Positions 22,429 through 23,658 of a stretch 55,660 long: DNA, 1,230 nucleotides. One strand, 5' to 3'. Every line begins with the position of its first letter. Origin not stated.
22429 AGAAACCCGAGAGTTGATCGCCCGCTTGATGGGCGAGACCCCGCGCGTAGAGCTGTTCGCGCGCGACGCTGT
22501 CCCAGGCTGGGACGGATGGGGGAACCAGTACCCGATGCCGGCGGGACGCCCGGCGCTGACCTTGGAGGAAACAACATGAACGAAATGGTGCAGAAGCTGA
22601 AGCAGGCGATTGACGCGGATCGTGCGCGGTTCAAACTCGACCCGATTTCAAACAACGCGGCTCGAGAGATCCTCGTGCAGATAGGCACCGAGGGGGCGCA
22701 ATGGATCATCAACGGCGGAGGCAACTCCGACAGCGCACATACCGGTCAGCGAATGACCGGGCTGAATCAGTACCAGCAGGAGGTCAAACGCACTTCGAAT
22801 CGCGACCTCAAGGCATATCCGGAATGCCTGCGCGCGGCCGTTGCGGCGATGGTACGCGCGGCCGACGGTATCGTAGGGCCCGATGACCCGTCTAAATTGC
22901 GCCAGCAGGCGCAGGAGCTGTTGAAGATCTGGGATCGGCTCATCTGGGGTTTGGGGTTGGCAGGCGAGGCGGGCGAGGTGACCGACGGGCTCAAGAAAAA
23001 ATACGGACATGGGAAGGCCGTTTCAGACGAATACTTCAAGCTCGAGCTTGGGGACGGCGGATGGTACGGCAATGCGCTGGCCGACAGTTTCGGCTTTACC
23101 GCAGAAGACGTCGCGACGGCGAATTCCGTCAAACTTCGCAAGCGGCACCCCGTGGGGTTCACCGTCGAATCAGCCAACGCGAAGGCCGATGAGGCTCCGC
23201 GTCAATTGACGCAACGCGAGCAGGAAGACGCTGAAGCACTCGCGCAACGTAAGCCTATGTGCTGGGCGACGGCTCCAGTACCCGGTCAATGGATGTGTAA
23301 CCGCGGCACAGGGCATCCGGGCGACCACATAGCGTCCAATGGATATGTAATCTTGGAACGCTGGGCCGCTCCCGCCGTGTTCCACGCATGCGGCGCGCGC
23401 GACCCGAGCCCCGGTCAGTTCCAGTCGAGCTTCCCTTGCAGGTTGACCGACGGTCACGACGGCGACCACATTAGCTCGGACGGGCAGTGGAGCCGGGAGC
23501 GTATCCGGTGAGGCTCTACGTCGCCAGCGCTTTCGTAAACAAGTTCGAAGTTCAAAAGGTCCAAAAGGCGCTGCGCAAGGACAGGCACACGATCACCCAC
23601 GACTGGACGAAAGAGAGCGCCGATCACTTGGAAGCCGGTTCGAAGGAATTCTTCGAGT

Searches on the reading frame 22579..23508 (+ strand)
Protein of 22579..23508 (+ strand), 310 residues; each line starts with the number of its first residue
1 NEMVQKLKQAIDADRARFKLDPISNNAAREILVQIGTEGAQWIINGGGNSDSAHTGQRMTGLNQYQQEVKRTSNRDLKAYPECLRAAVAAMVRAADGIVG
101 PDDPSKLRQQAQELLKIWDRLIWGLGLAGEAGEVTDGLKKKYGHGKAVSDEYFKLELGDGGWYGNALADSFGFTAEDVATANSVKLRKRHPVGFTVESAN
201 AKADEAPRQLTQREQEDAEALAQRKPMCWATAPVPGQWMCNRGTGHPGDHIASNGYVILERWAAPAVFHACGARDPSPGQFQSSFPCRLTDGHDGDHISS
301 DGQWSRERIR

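Call 88: search_protein_families(library=pfam, proteins=[window:22579-23508:+], max_evalue=0.1)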
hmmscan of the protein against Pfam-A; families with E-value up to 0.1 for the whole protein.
window:22579-23508:+ (310 aa): 1 family
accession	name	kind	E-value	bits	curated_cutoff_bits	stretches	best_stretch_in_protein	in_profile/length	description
PF03819.22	MazG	-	0.00018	22.1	22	1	126-194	9-74/74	MazG nucleotide pyrophosphohydrolase domain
